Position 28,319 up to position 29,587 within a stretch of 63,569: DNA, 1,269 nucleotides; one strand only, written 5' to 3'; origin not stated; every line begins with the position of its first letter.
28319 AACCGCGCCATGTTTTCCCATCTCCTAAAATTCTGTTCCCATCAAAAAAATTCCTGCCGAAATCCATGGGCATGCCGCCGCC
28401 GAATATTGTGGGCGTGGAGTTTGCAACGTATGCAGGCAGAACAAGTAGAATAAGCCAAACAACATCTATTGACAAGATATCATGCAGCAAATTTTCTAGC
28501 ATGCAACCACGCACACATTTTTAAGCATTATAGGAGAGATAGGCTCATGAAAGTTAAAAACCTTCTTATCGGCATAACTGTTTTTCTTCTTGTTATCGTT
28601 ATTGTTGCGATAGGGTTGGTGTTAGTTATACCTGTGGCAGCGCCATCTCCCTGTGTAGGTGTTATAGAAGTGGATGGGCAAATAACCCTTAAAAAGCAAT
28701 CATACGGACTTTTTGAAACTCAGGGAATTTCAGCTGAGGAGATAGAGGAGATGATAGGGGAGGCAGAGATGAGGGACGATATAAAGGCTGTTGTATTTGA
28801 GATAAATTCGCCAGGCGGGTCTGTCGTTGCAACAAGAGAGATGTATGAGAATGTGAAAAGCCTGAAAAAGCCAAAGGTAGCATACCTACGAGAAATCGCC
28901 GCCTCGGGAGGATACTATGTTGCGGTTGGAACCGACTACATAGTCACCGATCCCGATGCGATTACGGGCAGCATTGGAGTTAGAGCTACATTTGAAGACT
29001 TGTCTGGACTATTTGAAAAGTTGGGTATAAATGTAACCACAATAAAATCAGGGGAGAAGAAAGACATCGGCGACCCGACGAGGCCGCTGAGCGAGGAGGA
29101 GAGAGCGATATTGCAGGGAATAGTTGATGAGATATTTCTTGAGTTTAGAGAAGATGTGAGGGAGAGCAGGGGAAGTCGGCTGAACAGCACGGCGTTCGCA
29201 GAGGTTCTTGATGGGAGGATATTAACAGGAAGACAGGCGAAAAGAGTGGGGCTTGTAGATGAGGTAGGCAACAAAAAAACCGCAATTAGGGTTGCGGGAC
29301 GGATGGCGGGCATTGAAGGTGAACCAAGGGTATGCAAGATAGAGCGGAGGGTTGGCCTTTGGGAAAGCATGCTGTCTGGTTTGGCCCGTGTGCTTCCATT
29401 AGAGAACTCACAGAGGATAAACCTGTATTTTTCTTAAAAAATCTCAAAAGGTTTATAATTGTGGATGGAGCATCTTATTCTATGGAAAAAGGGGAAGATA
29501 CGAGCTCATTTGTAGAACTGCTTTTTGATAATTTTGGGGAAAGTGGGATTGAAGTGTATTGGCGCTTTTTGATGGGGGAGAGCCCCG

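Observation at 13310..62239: Recurrent T-loop (about 59/60) intron position in three different tRNAs; seven introns in four tRNA genes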

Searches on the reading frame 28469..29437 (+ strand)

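Call 15: search_protein_families(library=pfam, proteins=[window:28469-29437:+])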
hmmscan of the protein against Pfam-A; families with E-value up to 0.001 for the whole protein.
window:28469-29437:+ (322 aa): 4 families
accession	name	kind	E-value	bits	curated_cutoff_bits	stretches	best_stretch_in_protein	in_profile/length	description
PF01343.23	Peptidase_S49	-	1.2e-39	136.2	24.9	1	130-280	3-151/154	Peptidase family S49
PF25145.1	NfeD1b_N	-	5.6e-11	42.8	40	1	92-171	19-97/189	NfeD1b, N-terminal domain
PF00574.28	CLP_protease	-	1.8e-07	31.7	20.2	1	90-155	31-96/182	Clp protease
PF01972.22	SDH_protease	-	0.00023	20.7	31.3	1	87-169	73-155/286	ClpP-like SDH-type serine proteinase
